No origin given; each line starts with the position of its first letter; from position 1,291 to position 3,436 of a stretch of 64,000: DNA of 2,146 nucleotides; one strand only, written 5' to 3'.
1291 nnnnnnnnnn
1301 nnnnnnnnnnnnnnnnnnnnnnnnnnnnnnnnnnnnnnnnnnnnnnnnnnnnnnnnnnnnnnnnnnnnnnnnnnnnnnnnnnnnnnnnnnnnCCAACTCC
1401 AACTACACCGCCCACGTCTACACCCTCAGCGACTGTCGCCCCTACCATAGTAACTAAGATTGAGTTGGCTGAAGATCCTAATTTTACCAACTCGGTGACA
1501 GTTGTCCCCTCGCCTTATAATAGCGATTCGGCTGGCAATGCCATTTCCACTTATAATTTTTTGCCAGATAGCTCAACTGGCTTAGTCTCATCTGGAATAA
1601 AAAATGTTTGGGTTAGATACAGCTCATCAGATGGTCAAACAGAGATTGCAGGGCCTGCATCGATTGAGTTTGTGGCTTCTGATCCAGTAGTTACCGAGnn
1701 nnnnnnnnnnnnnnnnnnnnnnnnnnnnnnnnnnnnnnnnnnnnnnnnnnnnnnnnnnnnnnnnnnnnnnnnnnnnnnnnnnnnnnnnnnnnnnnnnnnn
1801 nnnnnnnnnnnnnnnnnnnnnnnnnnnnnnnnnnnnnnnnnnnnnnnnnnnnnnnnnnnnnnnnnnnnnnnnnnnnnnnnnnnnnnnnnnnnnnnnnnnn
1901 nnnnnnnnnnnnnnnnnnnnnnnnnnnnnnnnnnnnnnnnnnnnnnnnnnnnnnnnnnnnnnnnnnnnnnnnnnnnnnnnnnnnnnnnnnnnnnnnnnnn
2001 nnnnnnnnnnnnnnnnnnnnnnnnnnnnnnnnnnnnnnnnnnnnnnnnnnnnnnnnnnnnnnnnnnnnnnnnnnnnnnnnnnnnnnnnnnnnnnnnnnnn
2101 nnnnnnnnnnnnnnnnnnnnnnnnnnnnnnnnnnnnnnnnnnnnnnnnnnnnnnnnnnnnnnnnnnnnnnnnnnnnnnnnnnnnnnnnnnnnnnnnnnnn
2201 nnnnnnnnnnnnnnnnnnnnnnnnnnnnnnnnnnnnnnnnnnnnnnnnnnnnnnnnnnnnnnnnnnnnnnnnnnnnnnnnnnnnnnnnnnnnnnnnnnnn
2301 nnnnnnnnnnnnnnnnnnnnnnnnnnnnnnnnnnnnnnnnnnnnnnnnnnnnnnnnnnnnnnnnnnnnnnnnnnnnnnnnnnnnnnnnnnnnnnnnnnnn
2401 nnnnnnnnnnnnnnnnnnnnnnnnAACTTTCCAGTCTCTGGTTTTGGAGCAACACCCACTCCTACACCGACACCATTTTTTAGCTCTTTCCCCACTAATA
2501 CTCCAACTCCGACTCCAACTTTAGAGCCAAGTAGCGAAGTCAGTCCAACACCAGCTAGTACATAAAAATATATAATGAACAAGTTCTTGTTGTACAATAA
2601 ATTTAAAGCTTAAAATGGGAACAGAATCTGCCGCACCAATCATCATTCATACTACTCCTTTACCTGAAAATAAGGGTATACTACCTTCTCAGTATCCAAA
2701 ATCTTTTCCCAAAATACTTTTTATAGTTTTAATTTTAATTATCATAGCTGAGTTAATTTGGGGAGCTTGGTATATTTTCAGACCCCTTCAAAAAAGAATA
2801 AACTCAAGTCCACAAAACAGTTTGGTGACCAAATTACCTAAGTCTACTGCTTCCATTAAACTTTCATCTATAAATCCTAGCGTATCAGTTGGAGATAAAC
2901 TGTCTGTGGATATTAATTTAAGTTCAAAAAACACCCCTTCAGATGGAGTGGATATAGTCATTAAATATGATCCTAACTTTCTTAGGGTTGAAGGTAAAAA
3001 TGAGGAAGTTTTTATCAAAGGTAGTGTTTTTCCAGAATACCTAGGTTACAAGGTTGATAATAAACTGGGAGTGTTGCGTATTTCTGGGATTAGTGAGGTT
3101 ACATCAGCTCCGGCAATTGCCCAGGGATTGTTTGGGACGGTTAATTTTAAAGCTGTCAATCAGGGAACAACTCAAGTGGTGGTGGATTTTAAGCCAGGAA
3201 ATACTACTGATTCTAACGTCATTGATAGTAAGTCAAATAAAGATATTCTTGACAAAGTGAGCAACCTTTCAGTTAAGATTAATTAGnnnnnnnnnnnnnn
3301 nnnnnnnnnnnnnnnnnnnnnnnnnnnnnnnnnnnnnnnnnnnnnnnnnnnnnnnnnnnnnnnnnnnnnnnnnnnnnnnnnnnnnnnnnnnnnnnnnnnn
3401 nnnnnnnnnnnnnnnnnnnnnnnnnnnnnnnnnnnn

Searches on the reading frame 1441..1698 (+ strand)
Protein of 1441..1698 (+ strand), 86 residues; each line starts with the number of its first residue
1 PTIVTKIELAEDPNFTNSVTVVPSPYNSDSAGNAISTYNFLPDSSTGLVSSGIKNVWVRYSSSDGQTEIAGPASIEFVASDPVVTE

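Call 55: search_protein_families(library=pfam, alignment_id=A5, max_evalue=0.1)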
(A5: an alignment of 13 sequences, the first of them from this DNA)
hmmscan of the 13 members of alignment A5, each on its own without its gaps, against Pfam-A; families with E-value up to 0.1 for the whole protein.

A. member 1, seq(86 aa): 0 families

B. families by the number of members that match (of 13 scanned): 2 families
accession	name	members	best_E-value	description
PF08770.17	SoxZ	1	0.032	Sulphur oxidation protein SoxZ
PF15029.11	TMEM174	1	0.071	Transmembrane protein 174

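Call 58: predict_structure(alignment_id=A5)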
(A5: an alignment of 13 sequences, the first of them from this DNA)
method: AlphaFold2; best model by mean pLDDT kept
length: 86 residues; sequences in the alignment: 13
mean_pLDDT: 75.2   pTM: 0.61
mean pLDDT of the five models: 75.2, 74.8, 73.5, 72.9, 69.4
residues with pLDDT >= 90: 13; 70-90: 37; 50-70: 36; < 50: 0
segments of 3 or more residues with pLDDT < 50: none
pLDDT, mean of each block of 10 residues (from residue 1): 85 86 69 57 60 86 92 77 59
secondary structure, 60 per line:
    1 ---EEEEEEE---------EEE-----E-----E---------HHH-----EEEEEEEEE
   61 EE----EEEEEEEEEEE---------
elements in order: E4-10 E20-22 E52-62 E67-77

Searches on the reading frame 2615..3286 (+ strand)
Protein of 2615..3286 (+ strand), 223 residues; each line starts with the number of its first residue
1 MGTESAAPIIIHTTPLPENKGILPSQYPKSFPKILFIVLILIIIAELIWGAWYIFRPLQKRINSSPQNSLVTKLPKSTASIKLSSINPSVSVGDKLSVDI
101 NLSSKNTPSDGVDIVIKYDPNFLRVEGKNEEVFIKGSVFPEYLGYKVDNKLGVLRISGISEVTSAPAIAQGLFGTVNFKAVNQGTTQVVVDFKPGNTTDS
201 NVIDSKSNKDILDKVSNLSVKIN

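Call 15: search_protein_families(library=pfam, proteins=[window:2615-3286:+], max_evalue=0.01)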
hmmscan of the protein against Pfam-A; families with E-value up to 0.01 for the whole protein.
window:2615-3286:+ (223 aa): 1 family
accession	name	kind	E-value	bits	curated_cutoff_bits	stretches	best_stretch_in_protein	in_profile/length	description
PF00963.24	Cohesin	-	7.4e-06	26.6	24.1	1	88-222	8-139/139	Cohesin domain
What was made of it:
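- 2615..3286 (+): Cohesin-domain protein with an N-terminal TM segment; presumed docking partner. Pfam Cohesin 26.6 bits, above the 24.1 cut-off (call 15).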
